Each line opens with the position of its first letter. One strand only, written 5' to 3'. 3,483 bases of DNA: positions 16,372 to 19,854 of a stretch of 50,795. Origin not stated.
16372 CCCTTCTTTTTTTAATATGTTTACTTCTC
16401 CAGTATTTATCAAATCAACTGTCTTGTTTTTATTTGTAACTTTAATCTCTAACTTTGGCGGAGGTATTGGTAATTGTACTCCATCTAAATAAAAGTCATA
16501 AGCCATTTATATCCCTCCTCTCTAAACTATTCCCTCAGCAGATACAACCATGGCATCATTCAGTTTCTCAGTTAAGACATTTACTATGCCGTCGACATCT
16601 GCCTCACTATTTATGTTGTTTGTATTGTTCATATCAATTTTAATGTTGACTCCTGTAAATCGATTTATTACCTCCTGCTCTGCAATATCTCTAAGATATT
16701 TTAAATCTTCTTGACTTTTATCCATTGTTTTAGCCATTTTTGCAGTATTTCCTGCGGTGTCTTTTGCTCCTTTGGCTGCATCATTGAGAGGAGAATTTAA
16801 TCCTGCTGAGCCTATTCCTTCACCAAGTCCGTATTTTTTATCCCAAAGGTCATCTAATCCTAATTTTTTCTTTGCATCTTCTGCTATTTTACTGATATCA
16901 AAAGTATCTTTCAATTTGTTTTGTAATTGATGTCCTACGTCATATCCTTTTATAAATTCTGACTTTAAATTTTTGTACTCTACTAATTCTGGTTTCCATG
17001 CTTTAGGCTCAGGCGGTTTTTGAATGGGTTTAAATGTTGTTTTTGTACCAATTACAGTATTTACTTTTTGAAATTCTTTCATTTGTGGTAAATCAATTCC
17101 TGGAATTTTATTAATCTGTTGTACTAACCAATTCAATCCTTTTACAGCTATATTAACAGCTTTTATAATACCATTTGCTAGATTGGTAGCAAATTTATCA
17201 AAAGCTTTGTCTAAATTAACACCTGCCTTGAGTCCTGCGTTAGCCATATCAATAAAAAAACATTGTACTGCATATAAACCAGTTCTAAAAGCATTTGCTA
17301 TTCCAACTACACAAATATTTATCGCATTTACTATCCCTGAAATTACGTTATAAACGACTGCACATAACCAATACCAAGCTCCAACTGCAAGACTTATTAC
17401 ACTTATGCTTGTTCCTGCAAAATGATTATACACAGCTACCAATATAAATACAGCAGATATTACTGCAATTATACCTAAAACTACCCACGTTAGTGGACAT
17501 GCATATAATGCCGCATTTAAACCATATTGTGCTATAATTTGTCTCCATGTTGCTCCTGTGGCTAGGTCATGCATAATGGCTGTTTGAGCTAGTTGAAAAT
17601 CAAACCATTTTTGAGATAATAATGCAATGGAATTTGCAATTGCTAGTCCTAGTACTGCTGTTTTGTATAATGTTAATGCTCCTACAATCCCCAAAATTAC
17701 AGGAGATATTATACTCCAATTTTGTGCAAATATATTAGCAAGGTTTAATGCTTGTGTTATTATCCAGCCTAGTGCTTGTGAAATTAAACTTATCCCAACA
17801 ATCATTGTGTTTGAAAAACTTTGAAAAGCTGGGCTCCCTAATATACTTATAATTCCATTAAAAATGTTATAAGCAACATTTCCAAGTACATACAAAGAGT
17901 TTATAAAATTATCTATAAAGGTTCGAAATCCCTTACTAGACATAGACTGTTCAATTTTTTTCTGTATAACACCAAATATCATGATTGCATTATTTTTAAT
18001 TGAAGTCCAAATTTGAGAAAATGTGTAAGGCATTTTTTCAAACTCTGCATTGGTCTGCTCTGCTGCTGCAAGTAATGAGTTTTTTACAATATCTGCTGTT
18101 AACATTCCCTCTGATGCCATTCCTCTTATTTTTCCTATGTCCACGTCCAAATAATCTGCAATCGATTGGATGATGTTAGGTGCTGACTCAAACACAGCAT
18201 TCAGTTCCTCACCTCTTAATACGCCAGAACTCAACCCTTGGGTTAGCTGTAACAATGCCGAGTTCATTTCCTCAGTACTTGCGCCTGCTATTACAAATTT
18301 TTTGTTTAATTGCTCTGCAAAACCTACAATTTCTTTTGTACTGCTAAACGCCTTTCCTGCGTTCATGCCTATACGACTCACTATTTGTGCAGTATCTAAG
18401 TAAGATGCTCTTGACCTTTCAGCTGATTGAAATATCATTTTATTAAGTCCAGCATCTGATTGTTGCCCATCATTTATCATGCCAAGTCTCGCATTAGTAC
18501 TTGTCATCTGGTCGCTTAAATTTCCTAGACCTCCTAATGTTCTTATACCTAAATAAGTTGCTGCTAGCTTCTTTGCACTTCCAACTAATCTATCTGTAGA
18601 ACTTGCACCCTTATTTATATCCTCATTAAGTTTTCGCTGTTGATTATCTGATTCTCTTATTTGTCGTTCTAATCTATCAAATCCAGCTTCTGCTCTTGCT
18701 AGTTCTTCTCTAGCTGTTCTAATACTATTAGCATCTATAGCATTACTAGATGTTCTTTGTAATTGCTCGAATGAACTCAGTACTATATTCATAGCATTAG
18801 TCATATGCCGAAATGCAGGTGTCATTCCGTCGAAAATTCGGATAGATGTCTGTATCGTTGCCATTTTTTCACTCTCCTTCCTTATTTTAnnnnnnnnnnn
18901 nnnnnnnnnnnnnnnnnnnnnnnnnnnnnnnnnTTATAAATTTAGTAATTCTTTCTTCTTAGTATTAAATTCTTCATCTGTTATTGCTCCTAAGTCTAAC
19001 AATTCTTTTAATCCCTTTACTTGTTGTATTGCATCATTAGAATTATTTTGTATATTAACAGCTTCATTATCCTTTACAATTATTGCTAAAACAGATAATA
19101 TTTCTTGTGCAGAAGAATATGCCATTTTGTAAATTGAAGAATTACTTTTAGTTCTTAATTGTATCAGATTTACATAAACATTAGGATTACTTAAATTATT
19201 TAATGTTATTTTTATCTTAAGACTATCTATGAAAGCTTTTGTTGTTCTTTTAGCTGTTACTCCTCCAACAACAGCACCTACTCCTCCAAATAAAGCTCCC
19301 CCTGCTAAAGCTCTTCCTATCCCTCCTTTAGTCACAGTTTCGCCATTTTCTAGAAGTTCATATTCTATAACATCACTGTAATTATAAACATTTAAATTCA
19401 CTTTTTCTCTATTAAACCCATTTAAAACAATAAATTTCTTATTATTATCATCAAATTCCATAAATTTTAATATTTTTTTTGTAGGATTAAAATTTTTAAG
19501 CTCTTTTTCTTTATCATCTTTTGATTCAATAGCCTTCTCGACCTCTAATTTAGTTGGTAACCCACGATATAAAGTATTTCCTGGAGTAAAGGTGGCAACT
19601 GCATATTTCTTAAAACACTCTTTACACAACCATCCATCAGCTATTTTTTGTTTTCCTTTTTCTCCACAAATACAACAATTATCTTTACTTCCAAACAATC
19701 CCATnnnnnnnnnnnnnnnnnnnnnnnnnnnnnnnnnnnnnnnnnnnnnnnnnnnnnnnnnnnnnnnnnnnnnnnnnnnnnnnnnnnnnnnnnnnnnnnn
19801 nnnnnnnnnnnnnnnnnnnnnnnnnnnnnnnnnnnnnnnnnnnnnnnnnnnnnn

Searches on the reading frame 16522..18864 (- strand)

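Call 7: search_protein_families(library=pfam, proteins=[window:16522-18864:-], max_evalue=0.01)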
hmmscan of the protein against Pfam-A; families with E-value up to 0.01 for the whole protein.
window:16522-18864:- (780 aa): 1 family
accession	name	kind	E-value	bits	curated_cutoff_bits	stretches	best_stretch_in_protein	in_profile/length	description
PF20155.4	TMP_3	-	1.6e-44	152.3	41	1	115-301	5-191/192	Tape measure protein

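Call 8: search_protein_families(library=phrogs, proteins=[window:16522-18864:-], max_evalue=0.01)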
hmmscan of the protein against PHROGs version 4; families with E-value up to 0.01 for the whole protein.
window:16522-18864:- (780 aa): 21 families
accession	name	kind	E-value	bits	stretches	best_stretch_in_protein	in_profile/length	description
phrog_1068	-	tail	0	1015.5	1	1-780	1-705/706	tail length tape measure protein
phrog_8010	-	tail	4.2e-124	416.9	1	1-772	138-901/1543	tail length tape measure protein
phrog_30434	-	unknown function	3e-95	321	1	359-780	9-440/440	-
phrog_339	-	tail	1.7e-46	160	1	43-319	13-265/1123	tail length tape measure protein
phrog_3336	-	tail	5.9e-46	158.6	1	46-724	30-621/1051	tail length tape measure protein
phrog_3519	-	tail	8.9e-46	158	1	43-298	14-268/959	tail length tape measure protein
phrog_1107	-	tail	4.3e-39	135.2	1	43-298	137-385/1252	tail length tape measure protein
phrog_2335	-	tail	6.9e-37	128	1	16-730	391-1015/1536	tail length tape measure protein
phrog_12798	-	tail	2.2e-34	119.9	1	95-587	52-473/1031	tail length tape measure protein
phrog_17300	-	tail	4.2e-32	112.4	1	50-302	29-265/900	tail length tape measure protein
phrog_12706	-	tail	9e-30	104.6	1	33-285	139-391/1244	tail length tape measure protein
phrog_7740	-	tail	4.7e-26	91.5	1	46-333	17-308/2151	tail length tape measure protein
phrog_16297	-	tail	7.9e-24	85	1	50-370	33-345/777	tail length tape measure protein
phrog_32885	-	tail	9.6e-24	84.4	1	78-307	20-249/948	tail length tape measure protein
phrog_27190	-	tail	7.2e-23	81.6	1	13-398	19-395/1015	tail length tape measure protein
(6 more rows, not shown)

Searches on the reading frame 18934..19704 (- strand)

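Call 7: search_protein_families(library=pfam, proteins=[window:18934-19704:-], max_evalue=0.01)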
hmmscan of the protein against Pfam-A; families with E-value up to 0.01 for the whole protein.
window:18934-19704:- (256 aa): 3 families
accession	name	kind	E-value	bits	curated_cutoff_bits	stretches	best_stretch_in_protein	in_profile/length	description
PF09851.14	SHOCT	-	4.5e-08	33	27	1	230-254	4-28/28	Short C-terminal domain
PF14471.11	DUF4428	-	2.9e-07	30.7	27.8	1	9-40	1-31/51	Domain of unknown function (DUF4428)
PF05120.17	GvpG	-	0.0069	17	30.6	0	228-255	36-63/67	Gas vesicle protein G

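Call 8: search_protein_families(library=phrogs, proteins=[window:18934-19704:-], max_evalue=0.01)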
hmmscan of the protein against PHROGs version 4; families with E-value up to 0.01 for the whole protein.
window:18934-19704:- (256 aa): 10 families
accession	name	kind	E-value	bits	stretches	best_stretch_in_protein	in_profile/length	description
phrog_888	-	unknown function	5.2e-94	316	1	1-256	1-271/271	-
phrog_27136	-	unknown function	1e-25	91.6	1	99-212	110-223/224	-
phrog_20665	-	unknown function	1.1e-16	62.1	1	100-256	157-306/306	-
phrog_27819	-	unknown function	1.9e-13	51.7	1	63-190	59-199/239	-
phrog_2700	-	unknown function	1.2e-10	42.4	1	216-256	293-331/331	-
phrog_19084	-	unknown function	1.2e-07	32.3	1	216-254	268-306/307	-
phrog_36103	-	unknown function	2.7e-05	25.1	1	222-250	8-36/50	-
phrog_17658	-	unknown function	3.7e-05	24.7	1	108-163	59-118/176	-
phrog_33222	-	unknown function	0.00011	23.3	1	179-256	183-258/258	-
phrog_20920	-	unknown function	0.00028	22.3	1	105-155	34-84/115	-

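Call 68: search_protein_families(library=padloc, proteins=[window:18934-19704:-], max_evalue=0.01)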
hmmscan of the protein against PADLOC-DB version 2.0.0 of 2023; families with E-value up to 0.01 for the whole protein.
window:18934-19704:- (256 aa): 0 families
